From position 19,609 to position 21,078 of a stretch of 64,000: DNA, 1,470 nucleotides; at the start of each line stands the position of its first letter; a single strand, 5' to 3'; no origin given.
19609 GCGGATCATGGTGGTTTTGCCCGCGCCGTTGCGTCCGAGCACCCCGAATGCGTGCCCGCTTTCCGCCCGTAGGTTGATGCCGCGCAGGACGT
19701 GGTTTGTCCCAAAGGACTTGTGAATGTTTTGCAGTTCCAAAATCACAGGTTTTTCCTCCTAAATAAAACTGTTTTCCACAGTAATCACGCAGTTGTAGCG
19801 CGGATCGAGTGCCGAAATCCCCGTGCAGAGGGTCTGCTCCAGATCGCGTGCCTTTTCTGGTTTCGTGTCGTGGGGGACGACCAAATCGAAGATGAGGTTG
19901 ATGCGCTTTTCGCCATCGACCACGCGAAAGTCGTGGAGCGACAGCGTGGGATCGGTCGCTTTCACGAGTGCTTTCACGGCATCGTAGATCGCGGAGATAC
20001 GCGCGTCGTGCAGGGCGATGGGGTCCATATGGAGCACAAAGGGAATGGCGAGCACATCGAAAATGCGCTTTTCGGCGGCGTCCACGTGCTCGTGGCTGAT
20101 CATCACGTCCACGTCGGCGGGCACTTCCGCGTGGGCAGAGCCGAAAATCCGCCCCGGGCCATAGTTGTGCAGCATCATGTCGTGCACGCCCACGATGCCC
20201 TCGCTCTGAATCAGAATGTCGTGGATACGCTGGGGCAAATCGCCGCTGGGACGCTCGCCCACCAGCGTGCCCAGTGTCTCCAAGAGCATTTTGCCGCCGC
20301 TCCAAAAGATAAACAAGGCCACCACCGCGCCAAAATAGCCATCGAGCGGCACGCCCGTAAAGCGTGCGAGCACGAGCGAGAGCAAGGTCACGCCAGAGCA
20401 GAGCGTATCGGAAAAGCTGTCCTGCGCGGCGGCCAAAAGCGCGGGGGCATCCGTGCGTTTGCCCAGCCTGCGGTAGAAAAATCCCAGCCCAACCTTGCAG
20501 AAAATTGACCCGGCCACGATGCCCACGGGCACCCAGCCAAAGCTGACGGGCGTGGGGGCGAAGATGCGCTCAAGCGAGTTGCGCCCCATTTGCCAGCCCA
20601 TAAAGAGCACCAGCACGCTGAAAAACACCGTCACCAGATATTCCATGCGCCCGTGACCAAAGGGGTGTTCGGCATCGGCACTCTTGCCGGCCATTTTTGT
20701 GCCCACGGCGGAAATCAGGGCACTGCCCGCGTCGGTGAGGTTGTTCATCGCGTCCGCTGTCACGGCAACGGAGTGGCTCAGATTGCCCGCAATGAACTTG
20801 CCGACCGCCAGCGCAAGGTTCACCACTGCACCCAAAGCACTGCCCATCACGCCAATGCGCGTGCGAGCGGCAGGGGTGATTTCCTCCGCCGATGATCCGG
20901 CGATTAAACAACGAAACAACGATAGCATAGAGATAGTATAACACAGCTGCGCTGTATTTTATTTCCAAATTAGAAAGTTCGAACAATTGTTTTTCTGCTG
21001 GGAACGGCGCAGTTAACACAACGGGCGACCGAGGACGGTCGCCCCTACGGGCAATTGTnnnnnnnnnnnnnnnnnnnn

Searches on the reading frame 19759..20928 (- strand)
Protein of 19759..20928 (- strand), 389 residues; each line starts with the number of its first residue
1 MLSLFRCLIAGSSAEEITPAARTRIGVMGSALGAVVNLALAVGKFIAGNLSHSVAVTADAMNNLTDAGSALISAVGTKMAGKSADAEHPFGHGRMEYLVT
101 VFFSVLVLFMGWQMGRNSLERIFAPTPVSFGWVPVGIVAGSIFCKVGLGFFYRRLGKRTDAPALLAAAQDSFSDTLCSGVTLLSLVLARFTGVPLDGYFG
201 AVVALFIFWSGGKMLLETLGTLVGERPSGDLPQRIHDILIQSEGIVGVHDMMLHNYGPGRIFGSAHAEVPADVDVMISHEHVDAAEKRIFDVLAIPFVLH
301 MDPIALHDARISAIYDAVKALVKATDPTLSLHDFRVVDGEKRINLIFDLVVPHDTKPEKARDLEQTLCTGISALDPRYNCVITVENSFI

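Call 36: search_protein_families(library=pfam, proteins=[window:19759-20928:-])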
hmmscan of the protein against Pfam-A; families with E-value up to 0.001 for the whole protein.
window:19759-20928:- (389 aa): 2 families
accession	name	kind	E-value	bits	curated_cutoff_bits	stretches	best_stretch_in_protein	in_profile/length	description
PF01545.26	Cation_efflux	-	2.8e-41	141.9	26.6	1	32-222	3-197/198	Cation efflux family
PF16916.11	ZT_dimer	-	2.8e-12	46.9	26.7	1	228-303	2-77/78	Dimerisation domain of Zinc Transporter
